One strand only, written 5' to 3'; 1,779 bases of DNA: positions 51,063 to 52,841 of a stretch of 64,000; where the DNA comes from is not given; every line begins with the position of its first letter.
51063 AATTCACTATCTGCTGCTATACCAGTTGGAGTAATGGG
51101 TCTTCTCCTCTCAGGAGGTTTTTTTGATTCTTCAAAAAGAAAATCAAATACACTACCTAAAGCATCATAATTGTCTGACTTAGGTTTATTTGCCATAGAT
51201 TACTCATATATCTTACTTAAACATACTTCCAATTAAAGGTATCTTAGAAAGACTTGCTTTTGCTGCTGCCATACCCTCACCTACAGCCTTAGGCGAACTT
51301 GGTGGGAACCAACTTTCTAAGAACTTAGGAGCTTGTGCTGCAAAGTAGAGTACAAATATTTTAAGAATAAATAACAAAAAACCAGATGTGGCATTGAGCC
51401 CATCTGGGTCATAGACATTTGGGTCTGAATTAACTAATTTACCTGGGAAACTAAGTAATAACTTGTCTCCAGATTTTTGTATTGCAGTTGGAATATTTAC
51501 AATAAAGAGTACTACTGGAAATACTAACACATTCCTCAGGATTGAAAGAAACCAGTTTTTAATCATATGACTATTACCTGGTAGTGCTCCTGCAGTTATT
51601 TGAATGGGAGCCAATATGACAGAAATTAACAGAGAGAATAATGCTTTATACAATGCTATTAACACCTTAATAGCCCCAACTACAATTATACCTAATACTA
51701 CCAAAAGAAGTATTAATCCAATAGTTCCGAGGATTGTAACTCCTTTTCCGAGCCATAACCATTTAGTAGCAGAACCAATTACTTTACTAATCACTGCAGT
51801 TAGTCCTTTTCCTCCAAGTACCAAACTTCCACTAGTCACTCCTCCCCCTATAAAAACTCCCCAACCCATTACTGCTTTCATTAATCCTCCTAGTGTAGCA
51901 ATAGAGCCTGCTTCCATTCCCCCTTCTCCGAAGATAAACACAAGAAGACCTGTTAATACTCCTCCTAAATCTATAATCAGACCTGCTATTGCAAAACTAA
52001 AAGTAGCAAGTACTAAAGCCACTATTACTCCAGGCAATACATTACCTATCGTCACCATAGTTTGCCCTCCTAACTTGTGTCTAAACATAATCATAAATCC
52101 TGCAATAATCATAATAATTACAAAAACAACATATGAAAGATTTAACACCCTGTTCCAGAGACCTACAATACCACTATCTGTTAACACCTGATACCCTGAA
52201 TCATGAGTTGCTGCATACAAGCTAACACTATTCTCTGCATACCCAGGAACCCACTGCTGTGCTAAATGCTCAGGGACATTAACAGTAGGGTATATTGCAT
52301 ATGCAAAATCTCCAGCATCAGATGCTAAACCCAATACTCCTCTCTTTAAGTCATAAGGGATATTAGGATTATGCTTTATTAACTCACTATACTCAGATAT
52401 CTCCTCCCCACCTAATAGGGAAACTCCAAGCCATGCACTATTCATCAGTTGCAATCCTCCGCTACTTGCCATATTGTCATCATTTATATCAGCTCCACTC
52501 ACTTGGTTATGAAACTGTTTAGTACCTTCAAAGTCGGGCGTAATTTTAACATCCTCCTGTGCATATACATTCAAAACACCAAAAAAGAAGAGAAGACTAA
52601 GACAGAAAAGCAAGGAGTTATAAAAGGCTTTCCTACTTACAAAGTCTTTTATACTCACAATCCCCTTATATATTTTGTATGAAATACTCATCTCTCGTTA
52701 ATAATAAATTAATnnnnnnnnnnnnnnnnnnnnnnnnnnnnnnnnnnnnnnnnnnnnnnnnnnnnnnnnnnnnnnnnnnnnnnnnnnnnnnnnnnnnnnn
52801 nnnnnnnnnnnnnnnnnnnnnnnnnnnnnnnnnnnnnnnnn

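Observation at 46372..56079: Co-directional seven-gene island encoding only envelope or secreted proteins with two peptidoglycan-hydrolase domains: candidate undescribed surface apparatus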

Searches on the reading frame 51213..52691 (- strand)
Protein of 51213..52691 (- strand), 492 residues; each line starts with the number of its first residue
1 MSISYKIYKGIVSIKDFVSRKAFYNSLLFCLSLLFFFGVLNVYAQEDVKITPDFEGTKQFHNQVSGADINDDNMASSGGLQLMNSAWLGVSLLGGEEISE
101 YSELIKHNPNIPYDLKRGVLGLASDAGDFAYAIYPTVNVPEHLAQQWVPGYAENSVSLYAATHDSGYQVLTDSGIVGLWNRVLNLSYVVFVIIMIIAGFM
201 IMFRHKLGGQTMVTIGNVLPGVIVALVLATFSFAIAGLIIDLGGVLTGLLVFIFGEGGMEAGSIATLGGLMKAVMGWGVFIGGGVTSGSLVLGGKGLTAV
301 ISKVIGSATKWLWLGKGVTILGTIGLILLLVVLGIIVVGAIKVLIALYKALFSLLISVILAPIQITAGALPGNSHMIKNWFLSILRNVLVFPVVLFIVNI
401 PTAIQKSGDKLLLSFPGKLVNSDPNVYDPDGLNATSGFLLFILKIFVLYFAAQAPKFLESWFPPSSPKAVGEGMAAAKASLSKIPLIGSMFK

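Call 3: search_protein_families(library=pfam, proteins=[window:51213-52691:-], max_evalue=1)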
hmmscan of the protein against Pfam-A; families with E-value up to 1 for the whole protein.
window:51213-52691:- (492 aa): 0 families

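Call 4: search_protein_families(library=ncbifam, proteins=[window:51213-52691:-], max_evalue=1)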
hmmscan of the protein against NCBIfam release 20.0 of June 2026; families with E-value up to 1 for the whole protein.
window:51213-52691:- (492 aa): 0 families

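Call 5: search_protein_families(library=phrogs, proteins=[window:51213-52691:-], max_evalue=0.1)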
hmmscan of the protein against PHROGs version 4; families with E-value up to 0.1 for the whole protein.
window:51213-52691:- (492 aa): 0 families

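Call 10: search_solved_structures(query=window:51213-52691:-, max_evalue=10)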
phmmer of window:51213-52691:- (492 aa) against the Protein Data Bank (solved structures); distinct sequences matched with E-value up to 10: 2.
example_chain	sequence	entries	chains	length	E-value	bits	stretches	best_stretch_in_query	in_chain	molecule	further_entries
4f82_A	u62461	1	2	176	0.61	11.9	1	144-208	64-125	Thioredoxin Reductase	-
8uki_L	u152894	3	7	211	1.7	10.4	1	196-257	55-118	04_A06 Fab Light Chain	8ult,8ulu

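Call 12: find_homologous_proteins(query=window:51213-52691:-)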
Query window:51213-52691:- (492 aa): 270 proteins with E <= 0.001 among 8000 candidates; the best 120 are listed.
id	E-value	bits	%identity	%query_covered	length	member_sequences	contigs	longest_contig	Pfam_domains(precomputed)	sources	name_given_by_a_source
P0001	0.0e+0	1057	100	100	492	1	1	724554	-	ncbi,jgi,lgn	ncbi:MAG: hypothetical protein ACOX0X_01310 [Candidatus Dojkabacteria bacterium]|jgi:hypothetical pr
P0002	3.3e-221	753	71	100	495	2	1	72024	-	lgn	-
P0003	2.5e-216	737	70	100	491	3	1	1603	-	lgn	-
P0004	3.5e-214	730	69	100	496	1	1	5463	-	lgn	-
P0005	3.7e-205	700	68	100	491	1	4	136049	-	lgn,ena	-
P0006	3.3e-192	658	62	100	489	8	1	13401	-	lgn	-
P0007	5.8e-191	653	61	100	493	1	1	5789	-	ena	-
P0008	5.2e-190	650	61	100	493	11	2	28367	-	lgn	-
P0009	2.8e-188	645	60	100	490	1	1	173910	-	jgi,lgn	-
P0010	4.0e-188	644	61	100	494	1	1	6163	-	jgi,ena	jgi:hypothetical protein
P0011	2.9e-186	638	60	100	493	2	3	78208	-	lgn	-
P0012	1.9e-185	635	62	98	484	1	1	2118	-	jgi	-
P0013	2.9e-184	631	60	100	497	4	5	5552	-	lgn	-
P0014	6.1e-181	620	59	100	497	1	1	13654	-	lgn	-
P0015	4.7e-180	617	62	94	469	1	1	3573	-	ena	-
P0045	4.2e-142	492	53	100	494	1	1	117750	-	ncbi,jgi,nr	ncbi:MAG: hypothetical protein RBT33_00505 [Candidatus Dojkabacteria bacterium]|jgi:hypothetical pro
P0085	8.0e-135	468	50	100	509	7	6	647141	-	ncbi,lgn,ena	-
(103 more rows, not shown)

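Call 15: find_encoding_contigs(protein=P0045, flank=10000, max_places=2)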
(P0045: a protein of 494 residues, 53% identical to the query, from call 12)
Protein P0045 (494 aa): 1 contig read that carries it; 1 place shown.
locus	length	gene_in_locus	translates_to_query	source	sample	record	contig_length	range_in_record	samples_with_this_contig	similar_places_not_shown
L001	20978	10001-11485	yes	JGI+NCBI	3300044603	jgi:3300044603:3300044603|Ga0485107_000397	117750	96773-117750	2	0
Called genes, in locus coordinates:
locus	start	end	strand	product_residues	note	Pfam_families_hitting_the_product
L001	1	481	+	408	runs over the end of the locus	PF08529:NusA_N, PF13184:KH_NusA_1st, PF26594:KH_NusA_2nd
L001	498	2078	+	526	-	PF00009:GTP_EFTU, PF01926:MMR_HSR1, PF22042:EF-G_D2 (faint), PF11987:IF-2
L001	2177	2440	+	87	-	PF00312:Ribosomal_S15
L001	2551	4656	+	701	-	PF01138:RNase_PH, PF03725:RNase_PH_C (faint), PF03726:PNPase (faint), PF01138:RNase_PH, PF00013:KH_1, PF00575:S1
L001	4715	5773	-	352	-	PF17125:Methyltr_RsmF_N, PF01189:Methyltr_RsmB-F, PF13847:Methyltransf_31 (weak)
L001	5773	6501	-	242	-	PF04452:Methyltrans_RNA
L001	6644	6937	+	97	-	-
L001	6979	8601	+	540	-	PF00041:fn3 (weak), PF16656:Pur_ac_phosph_N (faint)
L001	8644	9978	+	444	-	-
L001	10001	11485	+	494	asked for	-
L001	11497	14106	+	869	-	-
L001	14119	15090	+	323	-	-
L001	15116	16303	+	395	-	-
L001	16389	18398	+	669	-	PF00580:UvrD-helicase, PF13245:AAA_19, PF13604:AAA_30 (faint), PF01443:Viral_helicase1 (faint), PF13361:UvrD_C, PF13538:UvrD_C_2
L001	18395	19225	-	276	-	PF07501:G5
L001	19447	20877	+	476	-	PF12895:ANAPC3 (faint), PF25058:ARM_TT21 (faint), PF07719:TPR_2 (faint), PF13428:TPR_14 (faint), PF13432:TPR_16 (faint), PF14559:TPR_19 (faint), PF25064:ARM_TT21_5th (faint), PF13181:TPR_8 (faint), +1 more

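Call 16: find_encoding_contigs(protein=P0085, flank=10000, max_places=2)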
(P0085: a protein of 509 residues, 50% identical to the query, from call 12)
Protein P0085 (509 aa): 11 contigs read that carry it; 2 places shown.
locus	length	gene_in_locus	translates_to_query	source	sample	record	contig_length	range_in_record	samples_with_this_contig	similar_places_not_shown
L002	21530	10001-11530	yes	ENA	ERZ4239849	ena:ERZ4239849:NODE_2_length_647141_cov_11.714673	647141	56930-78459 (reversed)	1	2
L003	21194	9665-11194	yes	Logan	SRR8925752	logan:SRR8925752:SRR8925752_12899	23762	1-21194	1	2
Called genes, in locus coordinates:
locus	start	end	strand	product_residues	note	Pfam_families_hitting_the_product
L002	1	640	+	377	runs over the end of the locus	PF08529:NusA_N, PF13184:KH_NusA_1st, PF26594:KH_NusA_2nd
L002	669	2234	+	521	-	PF00009:GTP_EFTU, PF00071:Ras (weak), PF01926:MMR_HSR1, PF03144:GTP_EFTU_D2 (faint), PF11987:IF-2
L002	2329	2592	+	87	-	PF00312:Ribosomal_S15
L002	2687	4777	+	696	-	PF01138:RNase_PH, PF03725:RNase_PH_C (faint), PF01138:RNase_PH, PF00013:KH_1, PF00575:S1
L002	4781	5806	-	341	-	PF17125:Methyltr_RsmF_N, PF22458:RsmF-B_ferredox (faint), PF01189:Methyltr_RsmB-F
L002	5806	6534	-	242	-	PF04452:Methyltrans_RNA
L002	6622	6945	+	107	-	-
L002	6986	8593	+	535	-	PF00041:fn3 (weak), PF16656:Pur_ac_phosph_N (faint)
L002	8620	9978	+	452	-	-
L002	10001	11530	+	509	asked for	-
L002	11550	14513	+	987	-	-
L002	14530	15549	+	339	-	-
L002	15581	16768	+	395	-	-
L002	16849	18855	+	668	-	PF00580:UvrD-helicase, PF13245:AAA_19, PF13604:AAA_30 (faint), PF01443:Viral_helicase1 (faint), PF13361:UvrD_C, PF13538:UvrD_C_2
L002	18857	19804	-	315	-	PF07501:G5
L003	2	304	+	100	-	?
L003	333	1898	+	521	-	PF00009:GTP_EFTU, PF00071:Ras (weak), PF01926:MMR_HSR1, PF03144:GTP_EFTU_D2 (faint), PF11987:IF-2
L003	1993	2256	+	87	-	PF00312:Ribosomal_S15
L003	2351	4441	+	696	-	PF01138:RNase_PH, PF03725:RNase_PH_C (faint), PF01138:RNase_PH, PF00013:KH_1, PF00575:S1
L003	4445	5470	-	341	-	PF17125:Methyltr_RsmF_N, PF22458:RsmF-B_ferredox (faint), PF01189:Methyltr_RsmB-F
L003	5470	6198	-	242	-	PF04452:Methyltrans_RNA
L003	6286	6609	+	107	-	-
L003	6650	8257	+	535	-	PF00041:fn3 (weak), PF16656:Pur_ac_phosph_N (faint)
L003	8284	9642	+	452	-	-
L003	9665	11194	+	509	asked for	-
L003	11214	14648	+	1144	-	-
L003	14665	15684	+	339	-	-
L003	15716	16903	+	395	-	-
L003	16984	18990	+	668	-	PF00580:UvrD-helicase, PF13245:AAA_19, PF13604:AAA_30 (faint), PF01443:Viral_helicase1 (faint), PF13361:UvrD_C, PF13538:UvrD_C_2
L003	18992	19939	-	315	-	PF07501:G5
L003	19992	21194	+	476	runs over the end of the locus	PF07719:TPR_2 (faint), PF13432:TPR_16 (faint), PF14559:TPR_19 (faint)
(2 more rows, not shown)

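Call 20: find_related_loci(query=A1, collection=genome_contigs, flank=10000)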
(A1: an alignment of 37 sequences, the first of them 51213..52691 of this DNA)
Query A1 (492 aa) in genome_contigs; peptide patterns used: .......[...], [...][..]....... (x = any residue, [..] = any of these).
271 stretches matched a pattern; 203 encode a relative of the query (tblastn E <= 1e-3); the best 80 are kept; 80 distinct loci.
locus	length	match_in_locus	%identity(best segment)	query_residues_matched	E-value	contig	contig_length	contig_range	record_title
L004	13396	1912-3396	71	1-492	0e+0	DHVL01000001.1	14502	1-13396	MAG TPA_asm: Candidatus Dojkabacteria bacterium UBA5209 UBA5209_contig_38194, whole genome shotgun sequence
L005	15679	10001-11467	62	1-492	0e+0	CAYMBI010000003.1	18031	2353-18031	MAG TPA_asm: uncultured Candidatus Saccharibacteria bacterium isolate SRP093185_co1_143 genome assembly, contig: NODE_19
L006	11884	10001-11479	61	1-492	0e+0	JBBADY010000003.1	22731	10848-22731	MAG: Candidatus Dojkabacteria bacterium isolate SO_2017_LW2_135 scaffold_5057_c1_LW138R_2017, whole genome shotgun seque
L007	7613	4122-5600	61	1-492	0e+0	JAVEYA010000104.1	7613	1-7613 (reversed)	MAG: Clostridia bacterium isolate BF4_187 NODE_32731_length_7613_cov_4.808710_Biofilm4, whole genome shotgun sequence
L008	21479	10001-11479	58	1-492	0e+0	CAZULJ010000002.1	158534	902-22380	MAG TPA_asm: uncultured Candidatus Saccharibacteria bacterium isolate binchicken_co27_145 genome assembly, contig: NODE_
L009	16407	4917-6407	60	1-492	0e+0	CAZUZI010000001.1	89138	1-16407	MAG TPA_asm: uncultured Candidatus Saccharibacteria bacterium isolate binchicken_co117_311 genome assembly, contig: NODE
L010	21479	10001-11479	62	1-492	2e-180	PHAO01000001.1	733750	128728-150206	MAG: Candidatus Dojkabacteria bacterium HGW-Dojkabacteria-1 bjp_ig2158_scaffold_0, whole genome shotgun sequence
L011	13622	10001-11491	59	1-492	3e-176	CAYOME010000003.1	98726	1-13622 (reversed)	MAG TPA_asm: uncultured Candidatus Saccharibacteria bacterium isolate SRP294416_co1_589 genome assembly, contig: NODE_20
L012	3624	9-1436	57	18-492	5e-174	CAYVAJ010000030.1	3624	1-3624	MAG TPA_asm: uncultured Gammaproteobacteria bacterium isolate SRP144015_co1_62 genome assembly, contig: NODE_10195_lengt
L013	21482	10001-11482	54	1-492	5e-160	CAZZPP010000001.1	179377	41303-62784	MAG TPA_asm: uncultured Candidatus Saccharibacteria bacterium isolate binchicken_co22_222 genome assembly, contig: NODE_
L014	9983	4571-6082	54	1-492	7e-160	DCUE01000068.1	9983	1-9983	MAG TPA_asm: Candidatus Dojkabacteria bacterium UBA2222 UBA2222_contig_35410, whole genome shotgun sequence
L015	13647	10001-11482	53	1-492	1e-153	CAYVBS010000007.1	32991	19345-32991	MAG TPA_asm: uncultured Candidatus Saccharibacteria bacterium isolate SRP144015_co1_116 genome assembly, contig: NODE_69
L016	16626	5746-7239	53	1-492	2e-153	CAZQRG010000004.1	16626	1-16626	MAG TPA_asm: uncultured Candidatus Saccharibacteria bacterium isolate SRP192927_co1_760 genome assembly, contig: NODE_73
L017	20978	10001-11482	53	1-492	4e-150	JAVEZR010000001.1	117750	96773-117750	MAG: Candidatus Dojkabacteria bacterium isolate BF4_70 NODE_397_length_117750_cov_38.323585_Biofilm4, whole genome shotg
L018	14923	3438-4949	51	1-492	3e-146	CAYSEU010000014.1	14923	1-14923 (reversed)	MAG TPA_asm: uncultured Candidatus Saccharibacteria bacterium isolate binchicken_co220_104 genome assembly, contig: NODE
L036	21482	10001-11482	44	1-491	3e-114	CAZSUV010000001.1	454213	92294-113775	MAG TPA_asm: uncultured Candidatus Saccharibacteria bacterium isolate SRP302447_co3_161 genome assembly, contig: NODE_41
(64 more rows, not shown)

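Call 43: predict_structure(alignment_id=A1)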
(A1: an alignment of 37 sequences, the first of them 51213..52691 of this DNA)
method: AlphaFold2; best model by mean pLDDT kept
length: 492 residues; sequences in the alignment: 37
mean_pLDDT: 65.8   pTM: 0.55
mean pLDDT of the five models: 65.8, 65.4, 63.3, 59.1, 57.2
residues with pLDDT >= 90: 2; 70-90: 213; 50-70: 191; < 50: 86
segments of 3 or more residues with pLDDT < 50: 74-79, 130-160, 278-312, 485-488, 490-492
pLDDT, mean of each block of 10 residues (from residue 1): 79 82 83 77 54 64 65 50 61 65 70 70 60 40 42 44 59 65 72 74 61 67 78 76 77 66 72 62 31 34 44 50 66 79 84 79 78 80 88 87 65 59 61 64 84 86 68 62 49 41
secondary structure, 60 per line:
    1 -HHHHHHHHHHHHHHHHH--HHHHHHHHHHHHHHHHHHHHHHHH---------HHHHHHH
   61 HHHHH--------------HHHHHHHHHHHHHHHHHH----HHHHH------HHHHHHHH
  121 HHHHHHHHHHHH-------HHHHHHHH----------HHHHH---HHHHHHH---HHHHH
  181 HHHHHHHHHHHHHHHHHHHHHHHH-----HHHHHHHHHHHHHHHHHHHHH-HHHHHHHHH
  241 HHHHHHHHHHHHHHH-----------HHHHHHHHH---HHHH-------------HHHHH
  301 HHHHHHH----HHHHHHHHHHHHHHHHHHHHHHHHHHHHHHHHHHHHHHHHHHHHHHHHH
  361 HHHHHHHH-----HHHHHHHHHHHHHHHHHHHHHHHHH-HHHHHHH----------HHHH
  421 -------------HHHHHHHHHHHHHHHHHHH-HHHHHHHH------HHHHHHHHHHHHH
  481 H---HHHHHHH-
elements in order: H2-18 H21-44 H54-65 H80-97 H102-106 H113-132 H140-147 H158-162 H166-172 H176-204 H210-230 H232-255 H267-275 H279-282 H296-307 H312-368 H374-398 H400-406 H417-420 H434-452 H454-461 H468-481 H485-491
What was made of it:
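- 51213..52691 (-): g4: 492-aa polytopic membrane protein, VirB6/DotA-like. It is the most conserved protein of the block. AF2 model pLDDT 65.8 (call 43).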

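Call 56: search_protein_representatives(alignment_id=A1)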
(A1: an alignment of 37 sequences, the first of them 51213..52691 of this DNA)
Query: 37 sequences, 495 profile positions. Proteins with E-value up to 0.001 (for the whole library): 3388; up to 1e-10: 2858; up to 1e-30: 822. The best 150 are listed.
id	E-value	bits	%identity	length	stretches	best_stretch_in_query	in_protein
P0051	1.5e-214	729.9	-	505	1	1-495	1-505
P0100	2.8e-208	709.2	-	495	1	1-494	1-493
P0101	3.8e-200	682.4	-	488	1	1-495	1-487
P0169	1.6e-179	614.3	-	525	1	1-495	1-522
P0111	1.2e-176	604.9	-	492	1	1-495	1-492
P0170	4.4e-176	603.0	-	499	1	1-495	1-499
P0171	1.7e-171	587.9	-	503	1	1-495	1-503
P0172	2.3e-166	571.0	-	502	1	1-495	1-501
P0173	2.4e-146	504.9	-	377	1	1-382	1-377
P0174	2.3e-142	491.8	-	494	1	6-495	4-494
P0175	6.0e-135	467.3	-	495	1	3-494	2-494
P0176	1.4e-133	462.8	-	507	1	1-495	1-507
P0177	3.4e-123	428.5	-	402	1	1-392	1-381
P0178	6.4e-118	411.2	-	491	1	20-494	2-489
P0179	8.9e-114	397.5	-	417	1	21-428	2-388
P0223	7.6e-78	279.0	-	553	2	163-495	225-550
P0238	7.7e-72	259.2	-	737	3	158-264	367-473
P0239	8.0e-71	255.8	-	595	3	163-258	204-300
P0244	7.5e-69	249.3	-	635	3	163-263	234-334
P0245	7.7e-69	249.3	-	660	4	162-265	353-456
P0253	1.7e-65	238.2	-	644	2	158-494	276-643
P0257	1.2e-63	232.1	-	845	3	162-262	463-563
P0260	6.3e-63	229.8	-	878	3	157-288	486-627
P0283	3.9e-45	171.1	-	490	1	156-419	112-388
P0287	3.7e-44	167.9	-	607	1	159-410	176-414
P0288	3.8e-44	167.8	-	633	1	158-403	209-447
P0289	9.5e-44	166.5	-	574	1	160-408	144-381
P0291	1.7e-43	165.7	-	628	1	155-404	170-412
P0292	2.4e-43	165.2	-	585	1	160-403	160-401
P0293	3.2e-43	164.8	-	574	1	159-408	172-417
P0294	8.1e-43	163.4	-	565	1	153-410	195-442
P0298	2.9e-42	161.6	-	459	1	94-409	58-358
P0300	5.1e-42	160.8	-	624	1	164-403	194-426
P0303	1.1e-41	159.7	-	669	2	161-252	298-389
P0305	1.8e-41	159.0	-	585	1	165-407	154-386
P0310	3.1e-41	158.2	-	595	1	156-410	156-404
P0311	3.7e-41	157.9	-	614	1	159-405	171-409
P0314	7.3e-41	157.0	-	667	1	159-403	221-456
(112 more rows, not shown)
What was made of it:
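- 51213..52691 (-): The family has 3,388 clusters (call 56).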

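Call 57: search_protein_families(library=pfam, proteins=[P0238, P0245, P0257, P0260, P0287, P0288, P0291, P0300, P0310, P0314], max_evalue=0.1)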
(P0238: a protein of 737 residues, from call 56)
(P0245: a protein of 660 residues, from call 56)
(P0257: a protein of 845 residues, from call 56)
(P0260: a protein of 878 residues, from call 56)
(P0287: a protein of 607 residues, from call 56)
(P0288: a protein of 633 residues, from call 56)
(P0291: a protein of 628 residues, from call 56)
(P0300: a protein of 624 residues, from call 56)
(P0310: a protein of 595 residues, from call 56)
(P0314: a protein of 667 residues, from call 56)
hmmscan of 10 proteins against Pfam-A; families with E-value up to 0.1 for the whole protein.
P0238 (737 aa): 1 family
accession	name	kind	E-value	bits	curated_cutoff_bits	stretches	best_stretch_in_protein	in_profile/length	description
PF04610.19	TrbL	-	0.0049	17.1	25.9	1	575-662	97-185/215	TrbL/VirB6 plasmid conjugal transfer protein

P0245 (660 aa): 0 families

P0257 (845 aa): 0 families

P0260 (878 aa): 1 family
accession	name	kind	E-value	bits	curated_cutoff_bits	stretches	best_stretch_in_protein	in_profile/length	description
PF05821.16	NDUF_B8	-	0.022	15.2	21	1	121-172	9-63/172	NADH-ubiquinone oxidoreductase ASHI subunit (CI-ASHI or NDUFB8)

P0287 (607 aa): 1 family
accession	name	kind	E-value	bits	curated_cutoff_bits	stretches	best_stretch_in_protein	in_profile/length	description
PF04956.18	TrbC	-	0.052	14.2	27.9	1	172-219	25-73/98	TrbC/VIRB2 pilin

P0288 (633 aa): 0 families

P0291 (628 aa): 2 families
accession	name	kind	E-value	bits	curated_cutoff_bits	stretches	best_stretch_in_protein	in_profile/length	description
PF05297.16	Herpes_LMP1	-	0.0058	16.3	26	1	311-418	89-191/386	Herpesvirus latent membrane protein 1 (LMP1)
PF22691.2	Thiolase_C_1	-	0.096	12.9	28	0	47-85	98-136/144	Thiolase C-terminal domain-like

P0300 (624 aa): 0 families

P0310 (595 aa): 0 families

P0314 (667 aa): 0 families

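Call 61: find_encoding_contigs(protein=P0238, flank=10000, max_places=2)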
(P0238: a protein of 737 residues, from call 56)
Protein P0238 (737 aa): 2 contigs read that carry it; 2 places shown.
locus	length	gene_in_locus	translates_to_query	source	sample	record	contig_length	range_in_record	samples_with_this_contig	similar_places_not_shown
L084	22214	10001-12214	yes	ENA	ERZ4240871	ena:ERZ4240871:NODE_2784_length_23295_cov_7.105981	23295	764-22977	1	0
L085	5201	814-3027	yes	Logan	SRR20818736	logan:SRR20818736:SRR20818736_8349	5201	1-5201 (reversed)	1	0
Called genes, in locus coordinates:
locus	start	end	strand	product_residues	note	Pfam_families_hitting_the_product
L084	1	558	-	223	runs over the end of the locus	-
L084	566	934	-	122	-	-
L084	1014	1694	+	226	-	PF00072:Response_reg, PF00486:Trans_reg_C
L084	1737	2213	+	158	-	PF13475:DUF4116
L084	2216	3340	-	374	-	PF00712:DNA_pol3_beta, PF02767:DNA_pol3_beta_2, PF02768:DNA_pol3_beta_3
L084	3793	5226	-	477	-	PF11638:DnaA_N (weak), PF01695:IstB_IS21 (weak), PF00308:Bac_DnaA, PF13173:AAA_14 (faint), PF08299:Bac_DnaA_C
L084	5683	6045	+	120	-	PF00825:Ribonuclease_P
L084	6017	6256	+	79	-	PF01809:YidD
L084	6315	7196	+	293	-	PF02096:60KD_IMP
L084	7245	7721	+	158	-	PF13083:KH_KhpA-B, PF01424:R3H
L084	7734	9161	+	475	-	PF04932:Wzy_C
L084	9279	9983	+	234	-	-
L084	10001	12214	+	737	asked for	-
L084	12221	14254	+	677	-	-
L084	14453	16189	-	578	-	PF04865:Baseplate_J (weak)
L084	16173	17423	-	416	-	PF11104:PilM_2, PF00012:HSP70 (faint), PF06723:MreB_Mbl (weak), PF06277:EutA (weak), PF14450:FtsA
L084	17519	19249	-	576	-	PF00753:Lactamase_B, PF23023:Anti-Pycsar_Apyc1 (weak), PF12706:Lactamase_B_2, PF22505:RNase_J_b_CASP, PF07521:RMMBL (weak), PF17770:RNase_J_C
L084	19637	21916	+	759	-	PF00133:tRNA-synt_1, PF09334:tRNA-synt_1g, PF13603:tRNA-synt_1_2 (faint), PF09334:tRNA-synt_1g (weak), PF08264:Anticodon_1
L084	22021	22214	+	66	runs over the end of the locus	-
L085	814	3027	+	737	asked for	-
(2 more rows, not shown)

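Call 62: find_encoding_contigs(protein=P0291, flank=10000, max_places=2)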
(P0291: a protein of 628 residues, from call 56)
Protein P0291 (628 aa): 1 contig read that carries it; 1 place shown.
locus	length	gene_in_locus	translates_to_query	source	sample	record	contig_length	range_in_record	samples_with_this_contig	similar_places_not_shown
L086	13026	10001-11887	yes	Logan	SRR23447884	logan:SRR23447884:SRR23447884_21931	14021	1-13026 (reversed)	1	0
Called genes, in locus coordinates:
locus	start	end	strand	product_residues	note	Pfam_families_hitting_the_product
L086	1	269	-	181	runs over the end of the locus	PF00293:NUDIX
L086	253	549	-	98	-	-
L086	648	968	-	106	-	-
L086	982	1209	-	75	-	-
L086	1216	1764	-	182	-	PF07638:Sigma70_ECF, PF04542:Sigma70_r2, PF08281:Sigma70_r4_2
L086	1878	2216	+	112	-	-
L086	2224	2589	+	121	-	-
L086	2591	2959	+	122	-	PF04956:TrbC, PF18895:T4SS_pilin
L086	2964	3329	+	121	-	-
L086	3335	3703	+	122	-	PF18895:T4SS_pilin (weak)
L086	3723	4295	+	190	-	-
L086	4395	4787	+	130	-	PF18895:T4SS_pilin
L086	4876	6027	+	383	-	PF09594:GT87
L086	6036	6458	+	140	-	PF18895:T4SS_pilin (weak)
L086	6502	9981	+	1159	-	-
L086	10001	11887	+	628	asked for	-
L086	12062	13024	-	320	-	?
